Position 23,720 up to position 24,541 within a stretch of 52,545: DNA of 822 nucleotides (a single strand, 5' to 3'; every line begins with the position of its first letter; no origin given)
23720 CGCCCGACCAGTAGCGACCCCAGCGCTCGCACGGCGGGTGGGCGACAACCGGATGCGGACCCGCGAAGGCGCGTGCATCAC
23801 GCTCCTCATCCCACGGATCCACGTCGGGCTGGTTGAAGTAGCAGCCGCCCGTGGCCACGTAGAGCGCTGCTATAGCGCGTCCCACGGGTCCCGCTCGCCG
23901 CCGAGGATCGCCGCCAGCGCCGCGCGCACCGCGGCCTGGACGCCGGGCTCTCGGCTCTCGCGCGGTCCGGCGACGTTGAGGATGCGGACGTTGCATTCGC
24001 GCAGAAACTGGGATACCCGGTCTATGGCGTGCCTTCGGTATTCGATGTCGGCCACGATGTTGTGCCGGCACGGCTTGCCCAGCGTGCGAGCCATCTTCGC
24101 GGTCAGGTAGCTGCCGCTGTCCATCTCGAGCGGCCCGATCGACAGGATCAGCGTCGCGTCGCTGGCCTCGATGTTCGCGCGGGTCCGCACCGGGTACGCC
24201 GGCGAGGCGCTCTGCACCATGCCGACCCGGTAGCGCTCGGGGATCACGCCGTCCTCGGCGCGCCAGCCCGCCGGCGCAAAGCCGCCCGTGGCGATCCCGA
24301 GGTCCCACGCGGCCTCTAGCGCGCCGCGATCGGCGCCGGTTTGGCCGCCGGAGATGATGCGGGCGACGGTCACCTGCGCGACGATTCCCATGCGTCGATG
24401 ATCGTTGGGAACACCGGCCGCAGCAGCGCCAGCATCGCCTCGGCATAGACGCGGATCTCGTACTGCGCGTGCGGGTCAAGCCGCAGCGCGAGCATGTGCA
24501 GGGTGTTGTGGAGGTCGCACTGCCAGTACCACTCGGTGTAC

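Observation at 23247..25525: Nucleotide-centred operon segment: ThyX, a stand-alone YpsA-type SLOG protein and a minimal PPC-motif protein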

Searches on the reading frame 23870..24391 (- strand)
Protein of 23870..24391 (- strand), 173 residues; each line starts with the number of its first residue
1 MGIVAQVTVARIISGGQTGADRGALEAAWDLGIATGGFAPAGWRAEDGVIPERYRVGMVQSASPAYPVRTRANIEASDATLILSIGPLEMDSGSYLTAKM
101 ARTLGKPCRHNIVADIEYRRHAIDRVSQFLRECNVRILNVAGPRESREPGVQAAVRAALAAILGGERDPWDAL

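Call 6: search_protein_families(library=pfam, proteins=[window:23870-24391:-], max_evalue=1)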
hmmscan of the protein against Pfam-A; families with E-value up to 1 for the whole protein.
window:23870-24391:- (173 aa): 3 families
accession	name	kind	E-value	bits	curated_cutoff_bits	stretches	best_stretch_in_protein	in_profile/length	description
PF12694.12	cpYpsA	-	3e-43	147.5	26.2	1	12-162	1-144/145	Circularly permutated YpsA SLOG family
PF10686.14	YAcAr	-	0.023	14.9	28.2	1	3-40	24-61/66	YspA, cpYpsA-related SLOG family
PF02481.21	DNA_processg_A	-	0.17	11.5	29.6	0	11-43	76-108/212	DNA recombination-mediator protein A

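Call 7: search_protein_families(library=phrogs, proteins=[window:23870-24391:-], max_evalue=0.1)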
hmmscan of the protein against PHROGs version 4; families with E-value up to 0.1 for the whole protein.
window:23870-24391:- (173 aa): 1 family
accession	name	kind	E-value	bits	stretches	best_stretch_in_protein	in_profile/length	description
phrog_10774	-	unknown function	0.00061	20.4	0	3-48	110-157/179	-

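Call 8: search_protein_families(library=ncbifam, proteins=[window:23870-24391:-], max_evalue=1)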
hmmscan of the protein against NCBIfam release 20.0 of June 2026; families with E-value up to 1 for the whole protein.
window:23870-24391:- (173 aa): 0 families

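Call 9: search_protein_families(library=padloc, proteins=[window:23870-24391:-], max_evalue=1)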
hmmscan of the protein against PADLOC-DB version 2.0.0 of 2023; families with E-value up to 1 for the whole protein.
window:23870-24391:- (173 aa): 0 families

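Call 11: search_solved_structures(query=window:23870-24391:-, max_evalue=1, show_alignments=2)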
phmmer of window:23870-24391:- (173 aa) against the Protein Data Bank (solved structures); distinct sequences matched with E-value up to 1: 1.
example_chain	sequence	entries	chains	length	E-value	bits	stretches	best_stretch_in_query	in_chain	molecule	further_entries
3imk_A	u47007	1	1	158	1.4e-22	83.6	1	7-159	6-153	Putative molybdenum carrier protein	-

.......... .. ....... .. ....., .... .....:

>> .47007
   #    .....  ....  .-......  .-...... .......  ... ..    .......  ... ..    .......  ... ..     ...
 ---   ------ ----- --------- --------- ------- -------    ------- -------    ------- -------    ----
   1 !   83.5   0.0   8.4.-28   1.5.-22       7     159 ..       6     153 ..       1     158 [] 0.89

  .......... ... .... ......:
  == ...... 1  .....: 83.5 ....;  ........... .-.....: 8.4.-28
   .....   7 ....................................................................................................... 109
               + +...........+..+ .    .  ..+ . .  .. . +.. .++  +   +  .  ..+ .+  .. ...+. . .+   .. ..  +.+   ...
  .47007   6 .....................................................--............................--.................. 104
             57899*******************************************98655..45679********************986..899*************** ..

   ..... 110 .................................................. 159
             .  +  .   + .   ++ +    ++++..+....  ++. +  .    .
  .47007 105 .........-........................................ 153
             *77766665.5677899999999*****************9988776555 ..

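Call 36: search_dna_similar(query=window:23870-24391:-, collection=phages, mode=protein, max_rows=40, max_evalue=0.001)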
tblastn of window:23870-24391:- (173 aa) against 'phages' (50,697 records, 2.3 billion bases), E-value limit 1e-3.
Records with a match: 12; places in all: 12; records where one place covers at least 80% of the query: 12.
Best place of each record, by identity: <60% 12.
By first word of the organism name: Maribacter 8; IAS 2; Virus 1; Mollyvirus 1.
By host as written in the record: Maribacter forsetii DSM18668 8; - 2; Homo sapiens 2.
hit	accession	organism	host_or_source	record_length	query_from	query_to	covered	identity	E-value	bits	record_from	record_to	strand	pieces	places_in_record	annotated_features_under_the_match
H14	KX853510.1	Virus Rctr197k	enrichment culture DAMO/AAA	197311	9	152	83%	47.0%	2e-24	103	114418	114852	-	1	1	similar to conserved hypothetical protein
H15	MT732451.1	Maribacter phage Molly_1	Maribacter forsetii DSM18668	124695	9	147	80%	41.0%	1e-16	82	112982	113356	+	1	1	SLOG family protein | hypothetical protein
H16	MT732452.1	Maribacter phage Molly_2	Maribacter forsetii DSM18668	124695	9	147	80%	41.0%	1e-16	82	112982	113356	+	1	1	SLOG family protein | hypothetical protein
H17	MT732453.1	Maribacter phage Molly_3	Maribacter forsetii DSM18668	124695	9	147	80%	41.0%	1e-16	82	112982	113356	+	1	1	SLOG family protein | hypothetical protein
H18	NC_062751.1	Maribacter phage Molly_1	Maribacter forsetii DSM18668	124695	9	147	80%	41.0%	1e-16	82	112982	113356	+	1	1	SLOG family protein | hypothetical protein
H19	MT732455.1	Maribacter phage Molly_5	Maribacter forsetii DSM18668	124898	9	147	80%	41.0%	1e-16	82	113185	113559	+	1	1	SLOG family protein | hypothetical protein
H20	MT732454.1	Maribacter phage Molly_4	Maribacter forsetii DSM18668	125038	9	147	80%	41.0%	1e-16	82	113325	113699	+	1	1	SLOG family protein | hypothetical protein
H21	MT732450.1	Maribacter phage Colly_1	Maribacter forsetii DSM18668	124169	9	147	80%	40.3%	2e-16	81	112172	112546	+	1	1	SLOG family protein | hypothetical protein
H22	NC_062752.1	Maribacter phage Colly_1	Maribacter forsetii DSM18668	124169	9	147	80%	40.3%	2e-16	81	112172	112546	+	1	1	SLOG family protein | hypothetical protein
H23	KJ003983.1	IAS virus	Homo sapiens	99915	8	147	81%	30.5%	2e-9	61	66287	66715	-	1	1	record has no annotation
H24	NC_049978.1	IAS virus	Homo sapiens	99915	8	147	81%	30.5%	2e-9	61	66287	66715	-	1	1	molybdenum carrier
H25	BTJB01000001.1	Mollyvirus Mo1-1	-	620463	7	151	84%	27.6%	1e-5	50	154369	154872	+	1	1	hypothetical protein ml_156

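Call 59: find_homologous_proteins(query=window:23870-24391:-)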
Query window:23870-24391:- (173 aa): 2091 proteins with E <= 0.001 among 2581 candidates; the best 120 are listed.
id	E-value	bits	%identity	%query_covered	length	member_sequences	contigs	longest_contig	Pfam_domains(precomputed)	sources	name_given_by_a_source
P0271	1.7e-107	375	100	100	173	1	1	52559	PF12694.13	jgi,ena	-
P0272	1.5e-83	297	85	97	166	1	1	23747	PF12694.13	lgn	-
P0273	2.5e-83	296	83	100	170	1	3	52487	PF12694.13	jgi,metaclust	jgi:hypothetical protein|metaclust:\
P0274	4.5e-82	292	83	100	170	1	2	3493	PF12694.13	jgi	jgi:hypothetical protein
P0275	2.9e-80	286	80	100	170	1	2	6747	PF12694.13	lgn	-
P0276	2.9e-79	283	82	97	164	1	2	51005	PF12694.13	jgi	jgi:hypothetical protein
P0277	5.6e-72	259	75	97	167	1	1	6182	PF12694.13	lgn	-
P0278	1.1e-61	226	66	95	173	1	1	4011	PF12694.13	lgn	-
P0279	1.3e-60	222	67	95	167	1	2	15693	PF12694.13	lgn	-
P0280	2.9e-57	211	66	91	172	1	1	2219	PF12694.13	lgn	-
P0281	4.3e-56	207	67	90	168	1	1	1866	PF12694.13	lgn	-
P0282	3.7e-55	204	62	94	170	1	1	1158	PF12694.13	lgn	-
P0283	4.8e-55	204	64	91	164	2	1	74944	PF12694.13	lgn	-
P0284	7.6e-54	200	66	91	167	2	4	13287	PF12694.13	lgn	-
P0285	1.7e-53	199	64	90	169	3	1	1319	PF12694.13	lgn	-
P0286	2.0e-53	199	62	94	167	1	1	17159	PF12694.13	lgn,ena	-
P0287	5.9e-53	197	64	90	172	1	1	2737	PF12694.13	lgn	-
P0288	7.2e-53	197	63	92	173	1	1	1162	PF12694.13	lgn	-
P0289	7.7e-53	197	63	92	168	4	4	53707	PF12694.13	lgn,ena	-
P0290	1.1e-52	196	61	94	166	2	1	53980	PF12694.13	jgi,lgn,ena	-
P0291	2.1e-52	195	64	90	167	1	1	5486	PF12694.13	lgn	-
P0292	2.8e-52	195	63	91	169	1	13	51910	PF12694.13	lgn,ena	-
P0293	5.1e-52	194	67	90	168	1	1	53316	PF12694.13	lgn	-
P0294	5.9e-52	194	63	92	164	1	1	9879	PF12694.13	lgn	-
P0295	7.7e-52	194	65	90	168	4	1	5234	PF12694.13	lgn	-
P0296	1.5e-51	193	64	90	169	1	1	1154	PF12694.13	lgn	-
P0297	2.6e-51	192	62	91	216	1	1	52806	PF12694.13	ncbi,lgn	-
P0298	3.6e-51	191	64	91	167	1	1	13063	PF12694.13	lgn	-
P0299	4.1e-51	191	63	92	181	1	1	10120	PF12694.13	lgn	-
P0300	6.4e-51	191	59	91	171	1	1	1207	PF12694.13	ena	-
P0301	6.5e-51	190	65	90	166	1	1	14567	PF12694.13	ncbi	-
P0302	9.5e-51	190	62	95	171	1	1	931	PF12694.13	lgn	-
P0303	9.5e-51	190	64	90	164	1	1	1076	PF12694.13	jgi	jgi:hypothetical protein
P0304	1.1e-50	190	62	92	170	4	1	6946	PF12694.13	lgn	-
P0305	1.1e-50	190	61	92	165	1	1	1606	PF12694.13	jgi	jgi:hypothetical protein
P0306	1.3e-50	190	61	91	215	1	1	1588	PF12694.13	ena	-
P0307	1.4e-50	189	58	95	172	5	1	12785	PF12694.13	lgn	-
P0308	1.9e-50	189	62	90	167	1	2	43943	PF12694.13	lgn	-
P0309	2.4e-50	189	57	96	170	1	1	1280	PF12694.13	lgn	-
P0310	2.7e-50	188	61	91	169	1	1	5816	PF12694.13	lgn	-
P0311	3.4e-50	188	61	92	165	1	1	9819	PF12694.13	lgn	-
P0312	7.6e-50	187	64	90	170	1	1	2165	PF12694.13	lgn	-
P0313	8.2e-50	187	59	95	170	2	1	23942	PF12694.13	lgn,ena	-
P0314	9.9e-50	187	62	90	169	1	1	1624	PF12694.13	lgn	-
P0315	1.1e-49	187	62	91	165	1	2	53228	PF12694.13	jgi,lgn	jgi:hypothetical protein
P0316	1.1e-49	186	60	95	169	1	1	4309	PF12694.13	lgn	-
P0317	1.7e-49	186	59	91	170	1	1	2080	PF12694.13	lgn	-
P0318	2.0e-49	186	61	94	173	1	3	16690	PF12694.13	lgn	-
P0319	2.0e-49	186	61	82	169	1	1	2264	PF12694.13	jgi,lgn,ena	-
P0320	2.1e-49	186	62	91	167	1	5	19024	PF12694.13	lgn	-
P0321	2.7e-49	185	61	91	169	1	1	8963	PF12694.13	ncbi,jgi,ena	-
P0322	3.1e-49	185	64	90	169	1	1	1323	PF12694.13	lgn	-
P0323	5.3e-49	184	61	92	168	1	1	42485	PF12694.13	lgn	-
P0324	6.3e-49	184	59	91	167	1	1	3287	PF12694.13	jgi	jgi:hypothetical protein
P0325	7.4e-49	184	62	90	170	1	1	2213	PF12694.13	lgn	-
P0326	1.0e-48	183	58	88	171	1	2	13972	PF12694.13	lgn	-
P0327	1.1e-48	183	62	90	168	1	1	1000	PF12694.13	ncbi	-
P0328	1.3e-48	183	60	92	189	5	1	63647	PF12694.13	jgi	jgi:hypothetical protein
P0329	1.8e-48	183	59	91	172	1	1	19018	PF12694.13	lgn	-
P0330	2.2e-48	182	60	90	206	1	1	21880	PF12694.13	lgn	-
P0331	2.4e-48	182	63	90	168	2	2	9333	PF12694.13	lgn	-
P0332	2.7e-48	182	61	90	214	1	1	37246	PF12694.13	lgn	-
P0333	2.8e-48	182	60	90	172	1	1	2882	PF12694.13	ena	-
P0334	3.1e-48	182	60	91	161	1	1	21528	PF12694.13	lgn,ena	-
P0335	4.0e-48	181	60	94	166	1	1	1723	PF12694.13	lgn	-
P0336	6.6e-48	181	64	91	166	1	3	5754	PF12694.13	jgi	jgi:hypothetical protein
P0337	7.7e-48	181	57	91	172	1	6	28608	PF12694.13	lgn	-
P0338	8.0e-48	180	60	92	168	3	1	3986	PF12694.13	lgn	-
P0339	8.8e-48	180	57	95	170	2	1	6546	PF12694.13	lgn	-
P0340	1.8e-47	179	58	91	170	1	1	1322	PF12694.13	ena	-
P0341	8.3e-47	177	59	91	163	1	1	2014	PF12694.13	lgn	-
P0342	1.1e-46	177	57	91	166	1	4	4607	PF12694.13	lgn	-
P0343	1.2e-46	177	59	90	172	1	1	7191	PF12694.13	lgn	-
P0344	1.7e-46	176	60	88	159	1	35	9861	PF12694.13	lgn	-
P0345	2.0e-46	176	55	97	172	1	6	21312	PF12694.13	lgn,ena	-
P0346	2.7e-46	175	61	90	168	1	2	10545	PF12694.13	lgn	-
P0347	3.2e-46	175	60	90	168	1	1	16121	PF12694.13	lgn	-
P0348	6.2e-46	174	58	90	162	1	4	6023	PF12694.13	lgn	-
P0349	1.6e-45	173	58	90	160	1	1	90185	PF12694.13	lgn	-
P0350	1.7e-45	173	58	91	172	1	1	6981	PF12694.13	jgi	jgi:hypothetical protein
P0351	6.5e-45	171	59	92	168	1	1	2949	PF12694.13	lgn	-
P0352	6.7e-45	171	58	91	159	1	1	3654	PF12694.13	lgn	-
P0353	1.0e-44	170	59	90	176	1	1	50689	PF12694.13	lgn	-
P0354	1.6e-44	170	58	93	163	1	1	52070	PF12694.13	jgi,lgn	jgi:hypothetical protein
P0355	2.5e-44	169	57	88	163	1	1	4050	PF12694.13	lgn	-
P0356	4.1e-44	168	55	93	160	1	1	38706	PF12694.13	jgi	jgi:hypothetical protein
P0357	4.8e-44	168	56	90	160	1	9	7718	PF12694.13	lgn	-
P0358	5.9e-44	168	58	92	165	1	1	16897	PF12694.13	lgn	-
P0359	1.2e-43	167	58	90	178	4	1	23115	PF12694.13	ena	-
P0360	1.6e-43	166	58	90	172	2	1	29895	PF12694.13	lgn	-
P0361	1.5e-42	163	55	92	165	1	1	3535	PF12694.13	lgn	-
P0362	2.6e-42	163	55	90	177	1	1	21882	PF12694.13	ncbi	-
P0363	6.3e-42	161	53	90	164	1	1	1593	PF12694.13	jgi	jgi:hypothetical protein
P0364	2.0e-41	160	53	91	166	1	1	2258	PF12694.13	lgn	-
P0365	6.0e-41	158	57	90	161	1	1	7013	PF12694.13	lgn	-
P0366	2.0e-40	156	56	90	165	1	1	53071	PF12694.13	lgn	-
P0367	2.4e-40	156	53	90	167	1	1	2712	PF12694.13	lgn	-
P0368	3.5e-40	156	54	92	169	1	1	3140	PF12694.13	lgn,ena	-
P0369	3.4e-39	152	52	91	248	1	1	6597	PF12694.13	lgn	-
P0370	6.2e-39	152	53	90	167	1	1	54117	PF12694.13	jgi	jgi:hypothetical protein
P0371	6.6e-39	151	52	91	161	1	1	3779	PF12694.13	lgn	-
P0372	4.1e-38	149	53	91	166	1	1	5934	PF12694.13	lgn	-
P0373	5.8e-38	148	51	97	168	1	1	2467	PF12694.13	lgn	-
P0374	1.2e-37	147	51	95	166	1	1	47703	PF12694.13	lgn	-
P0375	1.3e-37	147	50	90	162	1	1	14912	PF12694.13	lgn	-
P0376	1.5e-37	147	54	90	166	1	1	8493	PF12694.13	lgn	-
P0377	2.4e-37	146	52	97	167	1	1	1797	PF12694.13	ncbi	-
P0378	2.5e-37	146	52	88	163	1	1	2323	PF12694.13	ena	-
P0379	5.6e-37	145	53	90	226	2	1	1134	PF12694.13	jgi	jgi:hypothetical protein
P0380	1.6e-36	144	52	93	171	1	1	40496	PF12694.13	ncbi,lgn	-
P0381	1.9e-35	140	51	91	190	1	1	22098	PF12694.13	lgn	-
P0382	2.9e-35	140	48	91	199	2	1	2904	PF12694.13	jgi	-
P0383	3.2e-35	139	49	91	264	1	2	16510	PF12694.13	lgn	-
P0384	3.8e-34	136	50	93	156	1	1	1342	PF12694.13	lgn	-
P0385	4.3e-34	136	48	91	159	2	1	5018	PF12694.13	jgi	jgi:hypothetical protein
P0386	4.7e-34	136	51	91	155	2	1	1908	PF12694.13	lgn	-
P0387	7.3e-34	135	50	91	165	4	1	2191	PF12694.13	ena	-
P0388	9.0e-34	135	47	94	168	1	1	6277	PF12694.13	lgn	-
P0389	1.0e-33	135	49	91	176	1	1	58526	PF12694.13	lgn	-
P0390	1.5e-33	134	47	92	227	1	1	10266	PF12694.13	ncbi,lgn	-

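Call 60: find_encoding_contigs(protein=P0273, flank=5000, max_places=1)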
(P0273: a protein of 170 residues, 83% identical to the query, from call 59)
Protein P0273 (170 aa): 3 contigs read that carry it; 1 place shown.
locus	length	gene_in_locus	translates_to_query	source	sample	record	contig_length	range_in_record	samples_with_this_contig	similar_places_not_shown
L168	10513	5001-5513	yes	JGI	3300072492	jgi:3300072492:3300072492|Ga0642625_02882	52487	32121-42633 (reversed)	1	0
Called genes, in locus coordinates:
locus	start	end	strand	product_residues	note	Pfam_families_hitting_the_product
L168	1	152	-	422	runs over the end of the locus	-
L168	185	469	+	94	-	-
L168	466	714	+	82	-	PF01726:LexA_DNA_bind (weak)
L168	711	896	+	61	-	-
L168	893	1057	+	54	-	-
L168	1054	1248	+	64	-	-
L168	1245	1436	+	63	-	-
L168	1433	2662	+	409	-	-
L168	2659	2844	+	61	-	-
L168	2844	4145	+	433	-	PF03796:DnaB_C, PF13481:AAA_25 (weak)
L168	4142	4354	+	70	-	PF11753:DUF3310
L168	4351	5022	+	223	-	PF02511:Thy1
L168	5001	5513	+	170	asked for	PF12694:cpYpsA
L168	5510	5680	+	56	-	-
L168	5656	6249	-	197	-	-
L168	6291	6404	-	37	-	-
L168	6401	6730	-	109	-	-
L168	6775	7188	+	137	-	-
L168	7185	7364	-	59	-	-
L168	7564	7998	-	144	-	PF00072:Response_reg (weak), PF20274:cREC_REC (faint)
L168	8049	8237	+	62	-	-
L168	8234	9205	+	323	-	-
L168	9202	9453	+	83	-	-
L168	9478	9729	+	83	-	-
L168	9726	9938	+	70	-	-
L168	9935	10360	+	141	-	-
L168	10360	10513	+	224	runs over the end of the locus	-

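Call 61: find_encoding_contigs(protein=P0289, flank=5000, max_places=1)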
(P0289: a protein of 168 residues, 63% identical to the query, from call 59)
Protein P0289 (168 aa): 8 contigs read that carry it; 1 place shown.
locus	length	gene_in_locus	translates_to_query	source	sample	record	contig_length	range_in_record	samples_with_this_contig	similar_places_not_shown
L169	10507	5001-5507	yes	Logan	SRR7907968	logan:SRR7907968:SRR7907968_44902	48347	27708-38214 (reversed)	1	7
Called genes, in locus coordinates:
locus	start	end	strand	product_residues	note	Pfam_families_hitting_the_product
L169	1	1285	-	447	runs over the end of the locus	PF03837:RecT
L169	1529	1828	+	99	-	-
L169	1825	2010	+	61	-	-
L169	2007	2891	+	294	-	-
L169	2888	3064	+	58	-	-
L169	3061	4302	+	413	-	-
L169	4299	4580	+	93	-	-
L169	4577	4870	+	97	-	-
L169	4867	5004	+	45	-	-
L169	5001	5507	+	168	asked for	PF12694:cpYpsA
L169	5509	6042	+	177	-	-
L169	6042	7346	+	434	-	PF13481:AAA_25 (weak), PF03796:DnaB_C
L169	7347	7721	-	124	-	-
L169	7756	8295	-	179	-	-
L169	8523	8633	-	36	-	-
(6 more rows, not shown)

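Call 62: find_encoding_contigs(protein=P0349, flank=5000, max_places=1)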
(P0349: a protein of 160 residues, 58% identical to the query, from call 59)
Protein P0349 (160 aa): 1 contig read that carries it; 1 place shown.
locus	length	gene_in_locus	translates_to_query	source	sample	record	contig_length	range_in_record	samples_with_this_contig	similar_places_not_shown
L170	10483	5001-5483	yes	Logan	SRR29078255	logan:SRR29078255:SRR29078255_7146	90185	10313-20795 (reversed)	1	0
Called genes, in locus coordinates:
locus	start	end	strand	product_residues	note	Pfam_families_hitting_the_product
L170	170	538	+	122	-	-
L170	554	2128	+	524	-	-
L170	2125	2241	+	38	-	-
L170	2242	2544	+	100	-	-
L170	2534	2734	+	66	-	-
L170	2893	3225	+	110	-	-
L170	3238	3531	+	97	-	-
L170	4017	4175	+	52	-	-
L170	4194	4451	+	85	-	-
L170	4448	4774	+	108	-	-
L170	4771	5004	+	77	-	-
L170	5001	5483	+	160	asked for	PF12694:cpYpsA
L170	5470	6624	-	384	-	-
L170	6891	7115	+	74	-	-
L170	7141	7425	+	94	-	-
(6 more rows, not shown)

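Call 64: find_related_loci(query=A4, collection=viral_contigs, flank=5000)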
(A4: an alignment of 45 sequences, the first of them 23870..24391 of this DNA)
Query A4 (173 aa) in viral_contigs; peptide patterns used: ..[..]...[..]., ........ (x = any residue, [..] = any of these).
360 stretches matched a pattern; 291 encode a relative of the query (tblastn E <= 1e-3); the best 80 are kept; 80 distinct loci.
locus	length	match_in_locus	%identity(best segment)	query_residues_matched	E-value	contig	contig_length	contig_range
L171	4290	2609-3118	83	1-173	2e-88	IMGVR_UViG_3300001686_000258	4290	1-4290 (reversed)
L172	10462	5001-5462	62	7-163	1e-53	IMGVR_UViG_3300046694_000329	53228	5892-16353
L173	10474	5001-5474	60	5-163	6e-53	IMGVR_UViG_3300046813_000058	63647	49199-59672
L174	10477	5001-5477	61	7-168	7e-52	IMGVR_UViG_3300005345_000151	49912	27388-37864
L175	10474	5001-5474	60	5-163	1e-50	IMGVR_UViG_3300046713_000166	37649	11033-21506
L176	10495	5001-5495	57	5-167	1e-49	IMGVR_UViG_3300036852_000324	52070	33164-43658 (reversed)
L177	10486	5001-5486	48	2-163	3e-40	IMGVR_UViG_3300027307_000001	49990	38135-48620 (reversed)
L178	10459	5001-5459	58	9-164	2e-49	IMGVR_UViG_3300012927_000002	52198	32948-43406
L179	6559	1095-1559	49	9-163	1e-38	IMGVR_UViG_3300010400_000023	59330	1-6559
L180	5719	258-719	47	11-163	5e-38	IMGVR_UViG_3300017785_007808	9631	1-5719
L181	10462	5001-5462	50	7-163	8e-38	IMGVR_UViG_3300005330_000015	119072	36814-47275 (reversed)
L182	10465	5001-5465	47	12-165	2e-35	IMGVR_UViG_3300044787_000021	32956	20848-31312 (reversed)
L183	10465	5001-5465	47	12-165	2e-35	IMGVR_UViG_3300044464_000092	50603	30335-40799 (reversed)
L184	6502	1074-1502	48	11-159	3e-33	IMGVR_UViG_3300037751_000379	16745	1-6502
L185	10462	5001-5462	45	12-163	7e-33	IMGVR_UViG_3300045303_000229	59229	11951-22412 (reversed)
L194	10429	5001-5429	41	9-148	1e-28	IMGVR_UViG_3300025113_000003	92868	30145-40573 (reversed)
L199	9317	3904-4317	40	9-145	1e-26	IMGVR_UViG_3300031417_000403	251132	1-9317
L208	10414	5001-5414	40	9-145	1e-26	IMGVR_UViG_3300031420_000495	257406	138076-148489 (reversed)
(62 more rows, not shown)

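Call 79: predict_structure(alignment_id=A4)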
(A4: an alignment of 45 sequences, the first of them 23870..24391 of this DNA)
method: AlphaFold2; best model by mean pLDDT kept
length: 173 residues; sequences in the alignment: 45
mean_pLDDT: 91.3   pTM: 0.87
mean pLDDT of the five models: 91.3, 90.9, 90.8, 90.7, 90.3
residues with pLDDT >= 90: 141; 70-90: 14; 50-70: 15; < 50: 3
segments of 3 or more residues with pLDDT < 50: 1-3
pLDDT, mean of each block of 10 residues (from residue 1): 67 97 97 97 94 96 94 98 95 95 98 77 92 97 95 96 77 56
secondary structure, 60 per line:
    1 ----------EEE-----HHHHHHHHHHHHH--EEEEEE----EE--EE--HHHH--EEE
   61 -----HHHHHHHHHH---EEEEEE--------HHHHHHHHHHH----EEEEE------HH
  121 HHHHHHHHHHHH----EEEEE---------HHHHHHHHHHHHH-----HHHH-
elements in order: E11-13 H19-31 E34-39 H52-55 E58-60 H66-75 E79-84 H93-103 E108-112 H119-132 E137-141 H151-163 H169-172
